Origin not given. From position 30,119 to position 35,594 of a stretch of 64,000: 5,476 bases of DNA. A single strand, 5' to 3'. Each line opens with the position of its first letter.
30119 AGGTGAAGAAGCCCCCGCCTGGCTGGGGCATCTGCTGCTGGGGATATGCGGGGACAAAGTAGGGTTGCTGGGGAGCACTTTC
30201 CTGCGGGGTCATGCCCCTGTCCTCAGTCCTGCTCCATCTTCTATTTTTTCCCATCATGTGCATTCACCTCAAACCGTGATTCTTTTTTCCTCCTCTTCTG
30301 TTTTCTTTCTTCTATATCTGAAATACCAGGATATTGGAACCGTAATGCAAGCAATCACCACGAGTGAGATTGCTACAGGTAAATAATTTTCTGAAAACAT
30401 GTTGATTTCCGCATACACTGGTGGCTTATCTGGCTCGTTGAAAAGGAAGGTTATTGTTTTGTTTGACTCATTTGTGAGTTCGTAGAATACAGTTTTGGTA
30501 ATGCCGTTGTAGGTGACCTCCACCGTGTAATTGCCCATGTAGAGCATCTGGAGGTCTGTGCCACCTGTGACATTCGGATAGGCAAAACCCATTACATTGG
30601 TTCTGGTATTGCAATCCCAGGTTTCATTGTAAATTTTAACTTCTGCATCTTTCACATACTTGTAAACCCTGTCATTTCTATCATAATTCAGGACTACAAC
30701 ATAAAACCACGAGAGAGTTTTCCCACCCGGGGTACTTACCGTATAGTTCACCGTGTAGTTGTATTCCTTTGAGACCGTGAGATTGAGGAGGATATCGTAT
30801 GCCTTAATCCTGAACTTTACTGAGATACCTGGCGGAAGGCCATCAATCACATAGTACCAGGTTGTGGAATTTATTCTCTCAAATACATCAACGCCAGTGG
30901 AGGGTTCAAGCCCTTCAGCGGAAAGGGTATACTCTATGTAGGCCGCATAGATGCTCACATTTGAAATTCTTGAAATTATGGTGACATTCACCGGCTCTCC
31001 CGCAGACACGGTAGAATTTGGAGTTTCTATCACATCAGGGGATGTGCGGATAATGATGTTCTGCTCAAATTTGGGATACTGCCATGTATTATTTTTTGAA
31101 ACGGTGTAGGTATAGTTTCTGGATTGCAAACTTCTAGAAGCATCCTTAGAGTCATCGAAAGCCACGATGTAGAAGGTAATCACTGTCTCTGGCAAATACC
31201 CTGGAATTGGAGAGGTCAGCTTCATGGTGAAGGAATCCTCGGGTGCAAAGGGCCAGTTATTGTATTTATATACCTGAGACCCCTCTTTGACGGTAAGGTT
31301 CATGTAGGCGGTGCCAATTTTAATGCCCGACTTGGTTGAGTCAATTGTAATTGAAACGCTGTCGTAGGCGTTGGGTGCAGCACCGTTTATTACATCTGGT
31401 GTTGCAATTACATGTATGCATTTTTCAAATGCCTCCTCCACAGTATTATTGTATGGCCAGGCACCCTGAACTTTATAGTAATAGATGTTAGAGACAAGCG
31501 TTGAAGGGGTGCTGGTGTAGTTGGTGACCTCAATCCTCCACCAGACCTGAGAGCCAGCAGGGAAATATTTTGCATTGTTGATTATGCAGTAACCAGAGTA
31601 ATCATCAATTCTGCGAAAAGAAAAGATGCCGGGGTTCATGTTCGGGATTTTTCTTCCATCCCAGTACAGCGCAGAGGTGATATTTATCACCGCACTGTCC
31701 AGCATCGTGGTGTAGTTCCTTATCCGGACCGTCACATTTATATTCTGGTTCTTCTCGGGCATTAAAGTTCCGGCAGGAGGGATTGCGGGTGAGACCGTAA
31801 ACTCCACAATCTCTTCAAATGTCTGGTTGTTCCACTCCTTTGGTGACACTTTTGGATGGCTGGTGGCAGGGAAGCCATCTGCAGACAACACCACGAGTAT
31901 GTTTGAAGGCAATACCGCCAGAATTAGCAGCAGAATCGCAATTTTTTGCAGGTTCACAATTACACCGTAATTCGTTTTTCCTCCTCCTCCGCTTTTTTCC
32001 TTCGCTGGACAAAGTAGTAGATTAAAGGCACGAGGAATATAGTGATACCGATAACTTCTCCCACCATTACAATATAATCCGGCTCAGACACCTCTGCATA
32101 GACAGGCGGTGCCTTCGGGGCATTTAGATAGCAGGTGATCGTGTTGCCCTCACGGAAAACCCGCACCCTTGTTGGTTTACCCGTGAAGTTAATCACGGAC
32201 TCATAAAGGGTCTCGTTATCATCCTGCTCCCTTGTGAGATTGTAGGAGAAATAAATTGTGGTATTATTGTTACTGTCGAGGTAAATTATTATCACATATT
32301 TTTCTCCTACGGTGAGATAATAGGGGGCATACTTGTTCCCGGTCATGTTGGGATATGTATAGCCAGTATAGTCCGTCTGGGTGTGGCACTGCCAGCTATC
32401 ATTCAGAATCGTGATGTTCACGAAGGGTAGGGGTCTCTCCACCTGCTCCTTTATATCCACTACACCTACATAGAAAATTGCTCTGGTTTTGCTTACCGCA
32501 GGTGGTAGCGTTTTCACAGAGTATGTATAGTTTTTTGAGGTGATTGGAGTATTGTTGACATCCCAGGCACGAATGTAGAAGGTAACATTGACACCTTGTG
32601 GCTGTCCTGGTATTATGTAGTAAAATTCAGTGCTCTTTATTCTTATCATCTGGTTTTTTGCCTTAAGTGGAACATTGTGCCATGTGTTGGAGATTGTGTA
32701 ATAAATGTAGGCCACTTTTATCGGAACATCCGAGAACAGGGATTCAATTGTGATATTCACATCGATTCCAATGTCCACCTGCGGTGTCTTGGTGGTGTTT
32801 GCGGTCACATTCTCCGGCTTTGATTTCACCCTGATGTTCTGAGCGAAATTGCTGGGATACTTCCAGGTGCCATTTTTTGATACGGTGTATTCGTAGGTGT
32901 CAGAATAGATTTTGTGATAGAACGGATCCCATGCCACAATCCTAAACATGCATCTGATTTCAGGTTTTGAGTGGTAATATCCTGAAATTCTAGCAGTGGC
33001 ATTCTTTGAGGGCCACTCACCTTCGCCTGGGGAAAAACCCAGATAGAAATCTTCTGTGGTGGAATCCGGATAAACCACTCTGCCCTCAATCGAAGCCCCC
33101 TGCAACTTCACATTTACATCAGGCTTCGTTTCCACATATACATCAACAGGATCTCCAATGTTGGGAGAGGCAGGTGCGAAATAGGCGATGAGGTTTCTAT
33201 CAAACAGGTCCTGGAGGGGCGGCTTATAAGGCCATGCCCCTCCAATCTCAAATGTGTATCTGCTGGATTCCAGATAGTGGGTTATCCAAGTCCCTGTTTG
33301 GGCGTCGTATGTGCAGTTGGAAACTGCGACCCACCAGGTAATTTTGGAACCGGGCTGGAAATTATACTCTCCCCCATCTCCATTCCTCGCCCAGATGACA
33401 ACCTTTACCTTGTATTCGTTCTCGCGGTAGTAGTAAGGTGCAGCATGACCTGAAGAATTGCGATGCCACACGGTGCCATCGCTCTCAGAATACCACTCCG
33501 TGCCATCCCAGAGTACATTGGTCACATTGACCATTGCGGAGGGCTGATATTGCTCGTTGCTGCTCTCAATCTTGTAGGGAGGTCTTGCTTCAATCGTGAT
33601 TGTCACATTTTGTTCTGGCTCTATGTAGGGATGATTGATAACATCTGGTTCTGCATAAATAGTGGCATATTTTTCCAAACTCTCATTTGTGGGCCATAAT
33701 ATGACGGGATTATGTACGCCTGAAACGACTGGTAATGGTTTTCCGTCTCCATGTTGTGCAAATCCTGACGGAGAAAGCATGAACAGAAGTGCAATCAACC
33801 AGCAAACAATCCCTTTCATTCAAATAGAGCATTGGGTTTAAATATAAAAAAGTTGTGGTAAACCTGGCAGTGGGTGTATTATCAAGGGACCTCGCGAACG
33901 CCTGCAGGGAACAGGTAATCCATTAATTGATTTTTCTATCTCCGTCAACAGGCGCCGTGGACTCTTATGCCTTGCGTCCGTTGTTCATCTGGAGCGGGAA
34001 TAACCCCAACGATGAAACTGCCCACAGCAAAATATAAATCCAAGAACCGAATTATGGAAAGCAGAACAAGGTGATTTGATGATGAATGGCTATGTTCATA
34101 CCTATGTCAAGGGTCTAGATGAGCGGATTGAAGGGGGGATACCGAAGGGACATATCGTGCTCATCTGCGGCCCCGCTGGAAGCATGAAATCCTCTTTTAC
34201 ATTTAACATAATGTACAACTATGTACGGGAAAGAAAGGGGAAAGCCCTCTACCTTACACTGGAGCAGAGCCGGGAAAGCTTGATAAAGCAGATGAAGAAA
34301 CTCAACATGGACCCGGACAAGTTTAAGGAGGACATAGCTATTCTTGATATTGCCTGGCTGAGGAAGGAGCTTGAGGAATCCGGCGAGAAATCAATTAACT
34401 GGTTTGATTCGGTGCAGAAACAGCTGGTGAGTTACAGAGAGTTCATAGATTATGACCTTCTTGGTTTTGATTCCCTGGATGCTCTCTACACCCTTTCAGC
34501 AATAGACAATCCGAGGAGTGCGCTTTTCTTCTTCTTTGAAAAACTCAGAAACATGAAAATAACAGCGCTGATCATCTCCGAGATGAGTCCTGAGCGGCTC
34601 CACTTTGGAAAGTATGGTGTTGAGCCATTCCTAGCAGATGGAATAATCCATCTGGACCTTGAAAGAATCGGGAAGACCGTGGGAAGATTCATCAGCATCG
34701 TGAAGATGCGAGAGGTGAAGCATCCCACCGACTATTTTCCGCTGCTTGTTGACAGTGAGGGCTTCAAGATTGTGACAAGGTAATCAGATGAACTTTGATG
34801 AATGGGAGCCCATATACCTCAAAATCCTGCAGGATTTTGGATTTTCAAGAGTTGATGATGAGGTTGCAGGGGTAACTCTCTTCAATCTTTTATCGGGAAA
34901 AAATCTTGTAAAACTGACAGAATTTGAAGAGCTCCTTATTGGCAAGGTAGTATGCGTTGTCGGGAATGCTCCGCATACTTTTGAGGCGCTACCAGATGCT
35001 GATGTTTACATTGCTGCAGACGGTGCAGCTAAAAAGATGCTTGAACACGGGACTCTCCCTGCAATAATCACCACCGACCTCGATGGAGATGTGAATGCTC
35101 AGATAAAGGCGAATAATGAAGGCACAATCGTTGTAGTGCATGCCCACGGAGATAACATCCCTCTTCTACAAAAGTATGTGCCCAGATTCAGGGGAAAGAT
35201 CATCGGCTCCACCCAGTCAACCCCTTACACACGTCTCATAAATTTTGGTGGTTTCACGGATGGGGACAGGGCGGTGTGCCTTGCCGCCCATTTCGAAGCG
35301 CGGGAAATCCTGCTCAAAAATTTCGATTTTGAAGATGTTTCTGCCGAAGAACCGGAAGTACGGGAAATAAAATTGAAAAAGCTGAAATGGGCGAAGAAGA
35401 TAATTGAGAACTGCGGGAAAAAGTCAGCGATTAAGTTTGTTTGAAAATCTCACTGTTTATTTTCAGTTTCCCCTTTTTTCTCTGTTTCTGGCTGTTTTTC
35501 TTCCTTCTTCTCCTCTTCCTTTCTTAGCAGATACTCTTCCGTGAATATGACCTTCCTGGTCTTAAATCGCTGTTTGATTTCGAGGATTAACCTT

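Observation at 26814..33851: Four-gene operon: two tandem tail-anchored glycoprotein paralogs + polytopic-membrane double-AAA+ ATPase + small membrane protein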

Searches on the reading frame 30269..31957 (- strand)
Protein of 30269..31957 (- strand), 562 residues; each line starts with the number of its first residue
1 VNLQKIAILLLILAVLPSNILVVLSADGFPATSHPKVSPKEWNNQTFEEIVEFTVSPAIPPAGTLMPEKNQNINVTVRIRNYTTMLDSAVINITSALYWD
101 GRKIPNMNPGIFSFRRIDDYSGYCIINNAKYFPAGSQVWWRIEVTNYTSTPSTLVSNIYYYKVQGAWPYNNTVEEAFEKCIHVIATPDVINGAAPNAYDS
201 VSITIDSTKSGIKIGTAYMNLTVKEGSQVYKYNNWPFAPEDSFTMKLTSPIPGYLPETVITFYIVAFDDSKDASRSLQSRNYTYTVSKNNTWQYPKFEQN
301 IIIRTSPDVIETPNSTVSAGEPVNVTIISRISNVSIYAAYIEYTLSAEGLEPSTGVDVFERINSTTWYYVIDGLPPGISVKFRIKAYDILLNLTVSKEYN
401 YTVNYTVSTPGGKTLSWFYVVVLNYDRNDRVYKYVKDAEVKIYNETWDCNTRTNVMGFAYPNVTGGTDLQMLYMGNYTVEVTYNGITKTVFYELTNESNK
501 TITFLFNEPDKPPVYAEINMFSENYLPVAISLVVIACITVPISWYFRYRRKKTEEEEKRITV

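Call 3: search_protein_families(library=pfam, proteins=[window:30269-31957:-], max_evalue=0.1)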
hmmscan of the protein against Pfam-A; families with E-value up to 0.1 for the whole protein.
window:30269-31957:- (562 aa): 1 family
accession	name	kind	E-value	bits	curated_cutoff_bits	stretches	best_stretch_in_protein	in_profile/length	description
PF04881.20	Adeno_GP19K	-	0.042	14.2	27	1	475-559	48-132/133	Adenovirus GP19K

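Call 4: search_protein_families(library=ncbifam, proteins=[window:30269-31957:-], max_evalue=0.1)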
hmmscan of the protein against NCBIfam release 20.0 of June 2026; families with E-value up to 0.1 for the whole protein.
window:30269-31957:- (562 aa): 1 family
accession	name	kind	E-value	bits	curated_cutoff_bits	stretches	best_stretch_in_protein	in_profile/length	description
NF007963.0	PRK10683.1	equivalog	0.009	15.4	489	0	521-556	279-316/317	putrescine ABC transporter permease PotH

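Call 16: find_homologous_proteins(query=window:30269-31957:-, max_evalue=0.001)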
Query window:30269-31957:- (562 aa): 2 proteins with E <= 0.001 among 8000 candidates.
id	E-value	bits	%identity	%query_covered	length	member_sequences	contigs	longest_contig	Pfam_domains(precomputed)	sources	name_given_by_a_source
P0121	0.0e+0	1269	100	100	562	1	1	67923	-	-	-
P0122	7.3e-276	934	72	99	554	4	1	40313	-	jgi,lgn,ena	-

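Call 19: find_homologous_proteins(query=A1, max_evalue=0.001)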
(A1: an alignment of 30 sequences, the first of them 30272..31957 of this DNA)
Query A1 (30 sequences) (562 aa, profile of the alignment): 6 proteins with E <= 0.001 among 8000 candidates.
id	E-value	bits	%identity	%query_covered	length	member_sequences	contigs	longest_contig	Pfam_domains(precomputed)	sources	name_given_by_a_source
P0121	1.6e-148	514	100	100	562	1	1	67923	-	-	-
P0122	1.1e-146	508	72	99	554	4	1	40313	-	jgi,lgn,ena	-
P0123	1.5e-54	204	31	59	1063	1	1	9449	PF07724.21,PF00004.36,PF17862.8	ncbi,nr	ncbi:MAG: AAA family ATPase [Candidatus Thermoplasmatota archaeon]|nr:AAA family ATPase [Candidatus 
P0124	1.8e-51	194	78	53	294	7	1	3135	-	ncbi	ncbi:MAG: hypothetical protein QW531_04485, partial [Thermoplasmata archaeon]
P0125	3.1e-10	58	26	30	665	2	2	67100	-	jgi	-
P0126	4.6e-5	41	24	29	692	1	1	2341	-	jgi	jgi:hypothetical protein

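Call 20: search_solved_structures(query=A1, max_evalue=1)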
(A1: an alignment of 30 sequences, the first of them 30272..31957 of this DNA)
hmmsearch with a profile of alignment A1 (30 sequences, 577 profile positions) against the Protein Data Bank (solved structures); distinct sequences matched with E-value up to 1: 4.
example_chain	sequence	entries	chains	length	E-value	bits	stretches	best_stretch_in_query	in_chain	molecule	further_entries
5tpk_A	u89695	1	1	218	0.14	14.1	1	389-445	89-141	Protocadherin-15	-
8jnx_A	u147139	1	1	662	0.2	13.6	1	197-287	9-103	Alpha-amylase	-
9pum_H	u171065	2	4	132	0.28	13.1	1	449-529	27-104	VHH A2R3-60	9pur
5ukb_d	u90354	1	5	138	0.86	11.5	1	367-425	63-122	Anti-vesicular stomatitis virus N VHH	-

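Call 42: predict_structure(alignment_id=A3)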
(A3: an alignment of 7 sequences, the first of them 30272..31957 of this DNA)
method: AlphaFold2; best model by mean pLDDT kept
length: 562 residues; sequences in the alignment: 7
mean_pLDDT: 59.7   pTM: 0.40
mean pLDDT of the five models: 59.7, 59.8, 59.4, 58.7, 56.3
residues with pLDDT >= 90: 0; 70-90: 155; 50-70: 252; < 50: 155
segments of 3 or more residues with pLDDT < 50: 16-37, 60-71, 82-85, 105-118, 128-131, 165-172, 185-195, 271-273, 290-295, 406-420, 424-433, 462-471, 497-499, 509-512, 522-539, 557-562
pLDDT, mean of each block of 10 residues (from residue 1): 59 46 29 41 68 63 43 65 54 62 48 47 54 60 66 72 45 58 46 50 67 73 80 79 64 73 73 60 61 54 75 66 78 67 69 68 74 68 77 78 52 38 46 56 70 60 40 68 77 59 59 53 38 38 61 52 35
secondary structure, 60 per line:
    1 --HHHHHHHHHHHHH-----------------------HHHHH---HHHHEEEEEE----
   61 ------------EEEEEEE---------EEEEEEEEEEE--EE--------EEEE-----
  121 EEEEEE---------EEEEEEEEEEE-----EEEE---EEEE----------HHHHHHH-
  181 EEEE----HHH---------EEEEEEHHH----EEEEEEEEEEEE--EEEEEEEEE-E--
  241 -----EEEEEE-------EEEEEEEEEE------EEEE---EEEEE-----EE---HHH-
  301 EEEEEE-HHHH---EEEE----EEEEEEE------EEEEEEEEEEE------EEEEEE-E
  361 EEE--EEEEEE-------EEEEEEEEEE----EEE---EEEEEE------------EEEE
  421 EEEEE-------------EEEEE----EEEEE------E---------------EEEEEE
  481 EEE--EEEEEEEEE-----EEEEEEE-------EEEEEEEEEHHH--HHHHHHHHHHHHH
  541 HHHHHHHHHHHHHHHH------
elements in order: H3-15 H39-43 H47-50 E51-56 E73-79 E89-99 E112-115 E121-126 E136-146 E152-155 E159-162 H173-179 E181-184 E201-206 E214-225 E228-236 E246-251 E259-268 E275-278 E282-286 E301-306 H308-311 E315-318 E323-329 E336-346 E353-358 E360-363 E366-371 E379-388 E393-395 E399-404 E417-425 E439-443 E448-452 E475-483 E486-494 E500-506 E514-522 H528-556

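Call 44: fold_search(model_id=the predicted structure, library=pdb)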
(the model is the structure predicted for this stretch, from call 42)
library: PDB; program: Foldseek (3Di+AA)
matches with E <= 10: 1887; with E <= 0.001: 234
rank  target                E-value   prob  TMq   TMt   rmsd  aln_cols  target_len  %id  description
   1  6xi3                  1.1e-08  1.00  0.17  0.23  35.7       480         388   11  Crystal structure of tetra-tandem repeat in extending region of large adhesion protein (released 2020-10-14)
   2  7b2m_A                5.6e-08  1.00  0.17  0.15  20.9       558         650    9  Cryo-EM structure of complement C4b in complex with nanobody E3 (released 2022-03-02)
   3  8cml_E                1.0e-07  1.00  0.16  0.14  21.4       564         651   11  Cryo-EM structure of complement C5 in complex with nanobodies UNbC5-1 and UNbC5-2 (released 2023-09-27)
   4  7jwb_D                1.2e-07  1.00  0.14  0.19  22.2       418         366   10  SARS CoV2 Spike ectodomain with engineered trimerized VH binder (released 2020-10-07)
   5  8uin_A                2.1e-07  1.00  0.16  0.15  21.2       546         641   10  Structure of the C3bBb-albicin complex (released 2024-05-08)
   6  9sv8_B                2.7e-07  1.00  0.16  0.15  21.3       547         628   12  Herpes simplex virus 2 delta28-73 glycoprotein C ectodomain in complex with C3b (released 2025-12-10)
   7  9qk2_F                3.2e-07  1.00  0.15  0.14  21.5       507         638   10  Structure of the Complement classical and lectin pathway C3 convertase in complex with substrate C3 (released 2025-12-24)
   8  8uin_G                5.2e-07  1.00  0.17  0.16  20.9       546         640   11  Structure of the C3bBb-albicin complex (released 2024-05-08)
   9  2wii_A                5.4e-07  1.00  0.15  0.14  20.8       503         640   10  Complement C3b in complex with factor H domains 1-4 (released 2009-06-09)
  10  8avd_B                6.3e-07  1.00  0.15  0.19  22.3       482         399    7  Cryo-EM structure for a 3:3 complex between mouse leptin and the mouse LEP-R ectodomain (local refinement) (released 2023-04-05)
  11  7s64_A                6.6e-07  1.00  0.16  0.09  20.7       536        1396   10  Intermediate-form oocyte/egg Alpha-2-Macroglobulin (A2Moo) tetramer (released 2022-01-05)
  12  2a73_A                6.6e-07  1.00  0.14  0.13  24.4       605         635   10  Human Complement Component C3 (released 2005-09-27)
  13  5i5k_A                7.3e-07  1.00  0.16  0.08  19.6       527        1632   12  Structure of complement C5 in complex with eculizumab (released 2016-03-16)
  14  7s62                  8.0e-07  1.00  0.15  0.08  21.3       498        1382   11  Locally refined protomer structure of native-form oocyte/egg Alpha-2-Macroglobulin (A2Moo) tetramer (released 2022-01-05)
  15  7qiv_A                1.1e-06  1.00  0.15  0.13  20.8       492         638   10  Structure of human C3b in complex with the EWE nanobody (released 2022-02-16)
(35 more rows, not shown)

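Call 62: search_protein_families(library=padloc, proteins=[window:30269-31957:-], max_evalue=0.01)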
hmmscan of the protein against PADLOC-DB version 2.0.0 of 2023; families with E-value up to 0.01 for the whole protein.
window:30269-31957:- (562 aa): 0 families

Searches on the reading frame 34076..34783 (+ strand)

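Call 37: search_protein_families(library=pfam, proteins=[window:34076-34783:+], max_evalue=0.001)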
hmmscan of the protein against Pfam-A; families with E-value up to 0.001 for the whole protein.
window:34076-34783:+ (235 aa): 3 families
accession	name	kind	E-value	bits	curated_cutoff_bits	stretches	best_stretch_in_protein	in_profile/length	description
PF06745.19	ATPase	-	3.1e-43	148.3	26.6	1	7-233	1-227/231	KaiC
PF13481.12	AAA_25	-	7.9e-06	26.1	27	1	15-146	23-164/195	AAA domain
PF03796.21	DnaB_C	-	0.00014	21.8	27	1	7-74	2-68/255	DnaB-like helicase C terminal domain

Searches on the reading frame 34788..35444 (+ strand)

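Call 37: search_protein_families(library=pfam, proteins=[window:34788-35444:+], max_evalue=0.001)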
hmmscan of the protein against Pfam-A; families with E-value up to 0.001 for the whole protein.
window:34788-35444:+ (218 aa): 1 family
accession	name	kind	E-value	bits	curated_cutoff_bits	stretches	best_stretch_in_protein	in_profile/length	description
PF01973.23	MptE-like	-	3.9e-17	63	34.6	1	42-181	9-166/171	6-hydroxymethylpterin diphosphokinase MptE-like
